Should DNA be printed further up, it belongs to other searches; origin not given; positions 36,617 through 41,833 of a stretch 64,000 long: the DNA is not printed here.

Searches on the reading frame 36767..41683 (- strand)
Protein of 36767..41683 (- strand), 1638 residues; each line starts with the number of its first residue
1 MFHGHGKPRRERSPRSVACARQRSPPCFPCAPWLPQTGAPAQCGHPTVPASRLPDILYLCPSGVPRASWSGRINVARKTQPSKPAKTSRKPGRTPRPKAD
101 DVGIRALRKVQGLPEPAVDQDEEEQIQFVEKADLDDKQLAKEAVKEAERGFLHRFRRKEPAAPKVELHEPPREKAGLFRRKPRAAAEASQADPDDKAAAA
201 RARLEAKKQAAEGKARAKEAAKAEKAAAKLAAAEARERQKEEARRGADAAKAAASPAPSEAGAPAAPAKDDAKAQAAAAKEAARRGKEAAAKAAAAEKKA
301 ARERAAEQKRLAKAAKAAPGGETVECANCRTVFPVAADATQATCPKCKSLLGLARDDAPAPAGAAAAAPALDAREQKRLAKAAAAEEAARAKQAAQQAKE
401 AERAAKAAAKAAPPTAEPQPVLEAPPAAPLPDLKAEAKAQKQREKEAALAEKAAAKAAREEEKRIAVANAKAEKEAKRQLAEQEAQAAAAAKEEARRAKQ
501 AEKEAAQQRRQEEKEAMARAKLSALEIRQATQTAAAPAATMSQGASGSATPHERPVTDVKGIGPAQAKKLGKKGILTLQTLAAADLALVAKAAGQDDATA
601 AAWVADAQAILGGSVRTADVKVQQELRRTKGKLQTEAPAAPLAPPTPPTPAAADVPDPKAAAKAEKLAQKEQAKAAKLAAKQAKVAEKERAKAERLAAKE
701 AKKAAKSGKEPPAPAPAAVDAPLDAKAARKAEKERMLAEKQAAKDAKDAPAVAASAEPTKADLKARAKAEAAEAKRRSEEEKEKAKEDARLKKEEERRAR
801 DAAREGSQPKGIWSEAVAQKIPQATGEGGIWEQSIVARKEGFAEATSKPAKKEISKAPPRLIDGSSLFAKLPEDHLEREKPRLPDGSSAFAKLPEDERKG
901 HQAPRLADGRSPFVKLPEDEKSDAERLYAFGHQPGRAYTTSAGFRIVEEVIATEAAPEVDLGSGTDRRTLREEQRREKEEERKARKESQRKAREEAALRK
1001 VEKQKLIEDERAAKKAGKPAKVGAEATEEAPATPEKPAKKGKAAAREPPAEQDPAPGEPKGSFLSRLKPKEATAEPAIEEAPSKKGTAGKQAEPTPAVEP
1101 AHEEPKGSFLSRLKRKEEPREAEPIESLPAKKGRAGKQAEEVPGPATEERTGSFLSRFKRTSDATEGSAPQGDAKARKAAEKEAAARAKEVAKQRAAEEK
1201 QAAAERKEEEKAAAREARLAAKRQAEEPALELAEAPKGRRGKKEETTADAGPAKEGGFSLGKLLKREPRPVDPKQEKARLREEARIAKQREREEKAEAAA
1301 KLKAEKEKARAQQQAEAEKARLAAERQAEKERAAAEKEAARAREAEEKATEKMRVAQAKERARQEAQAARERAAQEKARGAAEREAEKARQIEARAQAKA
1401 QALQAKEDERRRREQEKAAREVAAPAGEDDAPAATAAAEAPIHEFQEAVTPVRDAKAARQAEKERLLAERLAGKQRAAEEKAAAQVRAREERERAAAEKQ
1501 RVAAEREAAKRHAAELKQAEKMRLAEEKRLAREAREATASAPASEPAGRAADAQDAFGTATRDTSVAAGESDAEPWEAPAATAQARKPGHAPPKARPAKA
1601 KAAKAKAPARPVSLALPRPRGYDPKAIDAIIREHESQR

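Call 28: search_protein_families(library=pfam, proteins=[window:36767-41683:-], max_evalue=0.01)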
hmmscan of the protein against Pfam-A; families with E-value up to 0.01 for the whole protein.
window:36767-41683:- (1638 aa): 3 families
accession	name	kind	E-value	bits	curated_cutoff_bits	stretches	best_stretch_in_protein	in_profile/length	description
PF14520.12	HHH_5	-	1.3e-08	35.6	27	1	555-608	3-56/57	Helix-hairpin-helix domain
PF23547.1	Zn_ribbon_FGT1_1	-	0.00011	22.1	27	1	324-348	3-27/35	FORGETTER1 first zinc ribbon domain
PF13717.11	Zn_ribbon_4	-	0.007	16.7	30.3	0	315-334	17-36/36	zinc-ribbon domain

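Call 85: search_protein_families(library=phrogs, proteins=[window:36767-41683:-], max_evalue=0.001)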
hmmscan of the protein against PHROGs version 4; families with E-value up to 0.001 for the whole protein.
window:36767-41683:- (1638 aa): 0 families
